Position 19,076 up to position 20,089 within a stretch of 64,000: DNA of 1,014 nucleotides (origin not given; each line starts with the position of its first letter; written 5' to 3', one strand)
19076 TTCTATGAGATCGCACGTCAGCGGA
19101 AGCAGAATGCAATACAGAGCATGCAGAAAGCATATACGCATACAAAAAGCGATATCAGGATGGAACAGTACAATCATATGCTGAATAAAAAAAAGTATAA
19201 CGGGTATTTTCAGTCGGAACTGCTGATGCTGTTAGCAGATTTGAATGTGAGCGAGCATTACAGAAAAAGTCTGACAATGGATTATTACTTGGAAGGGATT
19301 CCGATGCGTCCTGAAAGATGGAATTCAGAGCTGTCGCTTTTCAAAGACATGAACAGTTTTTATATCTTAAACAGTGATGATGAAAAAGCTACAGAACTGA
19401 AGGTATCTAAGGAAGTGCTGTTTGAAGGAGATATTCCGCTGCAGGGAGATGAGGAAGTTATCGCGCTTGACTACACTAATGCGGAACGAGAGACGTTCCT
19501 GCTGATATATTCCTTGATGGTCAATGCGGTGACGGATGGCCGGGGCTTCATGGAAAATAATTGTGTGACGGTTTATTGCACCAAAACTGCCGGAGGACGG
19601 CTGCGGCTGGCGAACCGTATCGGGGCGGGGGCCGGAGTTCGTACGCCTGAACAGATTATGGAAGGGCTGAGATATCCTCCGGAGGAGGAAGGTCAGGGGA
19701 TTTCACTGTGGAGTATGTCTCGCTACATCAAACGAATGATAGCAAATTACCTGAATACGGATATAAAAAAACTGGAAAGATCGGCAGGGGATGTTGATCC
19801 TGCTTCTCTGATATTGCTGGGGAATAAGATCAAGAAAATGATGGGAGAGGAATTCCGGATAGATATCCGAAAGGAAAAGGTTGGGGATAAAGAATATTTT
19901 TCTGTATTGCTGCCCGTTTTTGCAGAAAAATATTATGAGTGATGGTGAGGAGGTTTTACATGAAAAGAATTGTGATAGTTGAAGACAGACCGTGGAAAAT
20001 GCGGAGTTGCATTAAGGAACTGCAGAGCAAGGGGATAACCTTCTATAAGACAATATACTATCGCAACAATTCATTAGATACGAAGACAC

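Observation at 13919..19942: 2007-aa protein with two separate HATPase_c-like modules at opposite ends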

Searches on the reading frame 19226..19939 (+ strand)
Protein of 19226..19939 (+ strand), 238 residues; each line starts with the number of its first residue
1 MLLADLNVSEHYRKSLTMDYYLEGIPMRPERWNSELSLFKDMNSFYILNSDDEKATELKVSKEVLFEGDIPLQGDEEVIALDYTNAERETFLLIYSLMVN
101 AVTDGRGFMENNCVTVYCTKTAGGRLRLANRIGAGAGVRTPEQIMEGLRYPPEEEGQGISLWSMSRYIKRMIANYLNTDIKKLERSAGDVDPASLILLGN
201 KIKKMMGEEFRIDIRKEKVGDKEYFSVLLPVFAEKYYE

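Call 19: search_solved_structures(query=A2, max_evalue=10, show_alignments=3)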
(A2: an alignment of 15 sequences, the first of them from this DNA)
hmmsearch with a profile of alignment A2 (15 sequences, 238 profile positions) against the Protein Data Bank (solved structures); distinct sequences matched with E-value up to 10: 6.
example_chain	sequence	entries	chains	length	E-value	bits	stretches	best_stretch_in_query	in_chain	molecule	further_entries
1yhd_A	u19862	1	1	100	0.26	13.8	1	12-68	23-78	UPF0269 protein yggX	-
3ssu_A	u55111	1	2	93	0.31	13.6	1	166-219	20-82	Vimentin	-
1xs8_A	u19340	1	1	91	0.39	13.2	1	12-73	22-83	UPF0269 protein yggX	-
6n4b_R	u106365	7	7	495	1.1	11.8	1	6-56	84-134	Cannabinoid receptor 1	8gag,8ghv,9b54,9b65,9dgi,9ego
5zys_A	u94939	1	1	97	1.1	11.7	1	66-108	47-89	Membrane-associated guanylate kinase, WW and PDZ domain-containing protein 1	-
2q9v_A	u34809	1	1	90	1.6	11.2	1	66-108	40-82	Membrane-associated guanylate kinase, WW and PDZ domain-containing protein 1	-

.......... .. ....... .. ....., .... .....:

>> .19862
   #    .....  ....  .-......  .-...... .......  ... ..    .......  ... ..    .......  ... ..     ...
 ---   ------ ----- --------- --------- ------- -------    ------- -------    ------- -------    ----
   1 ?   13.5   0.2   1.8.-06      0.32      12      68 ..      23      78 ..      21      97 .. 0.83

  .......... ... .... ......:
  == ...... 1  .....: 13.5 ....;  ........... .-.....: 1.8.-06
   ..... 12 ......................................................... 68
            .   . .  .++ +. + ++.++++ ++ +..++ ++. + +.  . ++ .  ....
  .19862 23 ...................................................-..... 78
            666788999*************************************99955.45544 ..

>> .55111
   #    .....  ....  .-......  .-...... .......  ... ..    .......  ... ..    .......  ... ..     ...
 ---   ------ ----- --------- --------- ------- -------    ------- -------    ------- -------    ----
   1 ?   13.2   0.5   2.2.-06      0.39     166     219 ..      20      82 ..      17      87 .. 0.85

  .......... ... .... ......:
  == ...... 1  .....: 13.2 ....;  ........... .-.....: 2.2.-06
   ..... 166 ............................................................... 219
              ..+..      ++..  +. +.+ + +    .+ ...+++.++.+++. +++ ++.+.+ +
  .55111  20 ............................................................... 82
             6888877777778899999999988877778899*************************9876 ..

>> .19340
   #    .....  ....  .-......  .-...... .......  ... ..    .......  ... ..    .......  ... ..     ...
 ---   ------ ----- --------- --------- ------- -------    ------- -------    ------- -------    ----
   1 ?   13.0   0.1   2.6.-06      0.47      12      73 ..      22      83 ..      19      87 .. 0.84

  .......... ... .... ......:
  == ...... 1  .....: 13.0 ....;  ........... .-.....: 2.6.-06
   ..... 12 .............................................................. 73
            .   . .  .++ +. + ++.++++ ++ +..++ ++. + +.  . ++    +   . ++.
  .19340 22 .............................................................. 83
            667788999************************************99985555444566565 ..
